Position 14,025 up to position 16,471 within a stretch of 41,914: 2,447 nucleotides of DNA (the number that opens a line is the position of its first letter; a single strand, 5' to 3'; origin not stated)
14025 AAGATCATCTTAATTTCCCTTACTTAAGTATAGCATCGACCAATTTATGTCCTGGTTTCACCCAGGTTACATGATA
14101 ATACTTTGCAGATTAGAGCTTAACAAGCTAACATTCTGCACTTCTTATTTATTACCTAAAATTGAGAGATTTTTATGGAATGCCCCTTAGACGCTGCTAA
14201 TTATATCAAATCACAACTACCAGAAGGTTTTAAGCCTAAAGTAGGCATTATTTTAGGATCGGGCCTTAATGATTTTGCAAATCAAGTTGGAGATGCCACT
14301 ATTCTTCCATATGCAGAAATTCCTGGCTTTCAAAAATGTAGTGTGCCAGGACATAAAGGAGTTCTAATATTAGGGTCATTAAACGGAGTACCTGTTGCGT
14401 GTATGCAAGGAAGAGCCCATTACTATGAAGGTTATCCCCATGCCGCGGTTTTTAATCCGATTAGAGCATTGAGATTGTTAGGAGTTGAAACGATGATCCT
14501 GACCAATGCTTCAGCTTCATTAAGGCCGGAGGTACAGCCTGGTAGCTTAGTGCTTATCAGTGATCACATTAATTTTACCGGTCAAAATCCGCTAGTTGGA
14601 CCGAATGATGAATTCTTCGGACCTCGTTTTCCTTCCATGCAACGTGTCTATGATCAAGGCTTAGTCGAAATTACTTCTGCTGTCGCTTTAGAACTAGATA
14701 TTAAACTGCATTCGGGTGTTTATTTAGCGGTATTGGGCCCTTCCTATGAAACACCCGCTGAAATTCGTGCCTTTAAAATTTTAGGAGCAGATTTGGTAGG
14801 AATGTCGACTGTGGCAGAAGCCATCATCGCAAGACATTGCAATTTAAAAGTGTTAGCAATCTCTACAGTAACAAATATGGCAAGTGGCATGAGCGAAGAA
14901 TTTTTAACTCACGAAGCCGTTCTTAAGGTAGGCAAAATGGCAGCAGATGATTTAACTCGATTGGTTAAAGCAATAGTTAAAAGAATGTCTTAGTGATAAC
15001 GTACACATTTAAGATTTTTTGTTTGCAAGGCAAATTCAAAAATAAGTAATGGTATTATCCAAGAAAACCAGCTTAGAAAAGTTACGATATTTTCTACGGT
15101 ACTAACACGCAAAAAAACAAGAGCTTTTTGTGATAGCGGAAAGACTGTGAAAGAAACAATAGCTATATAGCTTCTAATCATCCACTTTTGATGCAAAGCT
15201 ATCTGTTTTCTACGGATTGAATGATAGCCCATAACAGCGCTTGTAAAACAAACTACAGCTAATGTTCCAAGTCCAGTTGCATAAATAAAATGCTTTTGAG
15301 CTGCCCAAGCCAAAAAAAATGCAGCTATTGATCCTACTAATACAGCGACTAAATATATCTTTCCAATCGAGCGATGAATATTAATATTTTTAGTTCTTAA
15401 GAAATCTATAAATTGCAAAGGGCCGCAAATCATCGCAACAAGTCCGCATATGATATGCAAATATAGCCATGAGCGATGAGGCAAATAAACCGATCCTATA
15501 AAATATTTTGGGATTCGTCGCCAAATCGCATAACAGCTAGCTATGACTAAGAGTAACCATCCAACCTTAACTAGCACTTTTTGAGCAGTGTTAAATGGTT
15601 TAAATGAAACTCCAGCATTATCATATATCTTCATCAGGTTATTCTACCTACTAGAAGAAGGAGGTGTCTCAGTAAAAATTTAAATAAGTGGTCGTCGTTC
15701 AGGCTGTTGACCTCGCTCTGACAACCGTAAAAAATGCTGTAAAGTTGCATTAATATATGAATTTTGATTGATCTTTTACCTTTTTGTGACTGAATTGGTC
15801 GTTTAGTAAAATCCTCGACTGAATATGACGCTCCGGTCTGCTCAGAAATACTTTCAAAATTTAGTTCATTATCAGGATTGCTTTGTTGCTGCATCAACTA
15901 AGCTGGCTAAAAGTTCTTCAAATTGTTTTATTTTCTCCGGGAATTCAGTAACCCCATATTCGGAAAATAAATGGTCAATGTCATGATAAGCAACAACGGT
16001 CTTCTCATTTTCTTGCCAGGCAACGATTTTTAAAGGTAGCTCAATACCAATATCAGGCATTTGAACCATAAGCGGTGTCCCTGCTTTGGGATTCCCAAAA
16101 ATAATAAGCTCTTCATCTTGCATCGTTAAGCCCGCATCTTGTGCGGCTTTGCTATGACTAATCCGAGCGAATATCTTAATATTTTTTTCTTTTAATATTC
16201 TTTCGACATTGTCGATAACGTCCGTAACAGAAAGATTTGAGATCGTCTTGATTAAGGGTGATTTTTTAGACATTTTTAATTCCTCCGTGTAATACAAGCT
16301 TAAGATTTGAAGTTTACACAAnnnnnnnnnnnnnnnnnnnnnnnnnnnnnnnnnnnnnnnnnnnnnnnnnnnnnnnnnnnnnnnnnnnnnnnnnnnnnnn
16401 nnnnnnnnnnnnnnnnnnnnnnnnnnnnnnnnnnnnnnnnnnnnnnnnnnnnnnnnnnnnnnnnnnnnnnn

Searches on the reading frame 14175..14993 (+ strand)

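Call 62: search_protein_families(library=pfam, proteins=[window:14175-14993:+], max_evalue=0.00001)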
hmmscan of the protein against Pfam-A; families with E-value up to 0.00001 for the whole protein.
window:14175-14993:+ (272 aa): 1 family
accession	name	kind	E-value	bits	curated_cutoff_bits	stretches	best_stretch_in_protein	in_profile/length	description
PF01048.26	PNP_UDP_1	-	8.6e-59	199.2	25.1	1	22-269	1-233/233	Phosphorylase superfamily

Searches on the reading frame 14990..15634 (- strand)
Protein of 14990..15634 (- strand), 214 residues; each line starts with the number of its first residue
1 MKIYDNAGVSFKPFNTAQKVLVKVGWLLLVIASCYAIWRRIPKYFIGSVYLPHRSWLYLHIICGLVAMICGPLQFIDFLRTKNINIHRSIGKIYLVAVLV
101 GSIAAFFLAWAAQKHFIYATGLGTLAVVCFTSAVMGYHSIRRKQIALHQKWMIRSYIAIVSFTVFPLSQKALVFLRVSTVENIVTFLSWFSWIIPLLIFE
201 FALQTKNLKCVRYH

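Call 62: search_protein_families(library=pfam, proteins=[window:14990-15634:-], max_evalue=0.00001)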
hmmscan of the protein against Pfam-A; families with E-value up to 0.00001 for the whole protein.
window:14990-15634:- (214 aa): 1 family
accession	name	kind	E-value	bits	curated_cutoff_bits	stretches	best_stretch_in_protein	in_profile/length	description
PF10067.14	DUF2306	-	2.6e-28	99.5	31.6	1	58-201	2-145/147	Predicted membrane protein (DUF2306)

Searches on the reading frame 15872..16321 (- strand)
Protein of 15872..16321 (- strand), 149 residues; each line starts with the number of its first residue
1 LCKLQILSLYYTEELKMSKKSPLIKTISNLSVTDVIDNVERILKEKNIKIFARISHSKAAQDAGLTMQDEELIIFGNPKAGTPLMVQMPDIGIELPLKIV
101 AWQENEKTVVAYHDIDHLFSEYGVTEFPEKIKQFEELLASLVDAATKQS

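Call 62: search_protein_families(library=pfam, proteins=[window:15872-16321:-], max_evalue=0.00001)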
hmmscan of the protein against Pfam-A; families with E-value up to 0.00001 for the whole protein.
window:15872-16321:- (149 aa): 1 family
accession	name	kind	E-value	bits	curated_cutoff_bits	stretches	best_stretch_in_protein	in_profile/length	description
PF03625.19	DUF302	-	3.9e-17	62.3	23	1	54-114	1-62/63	Domain of unknown function DUF302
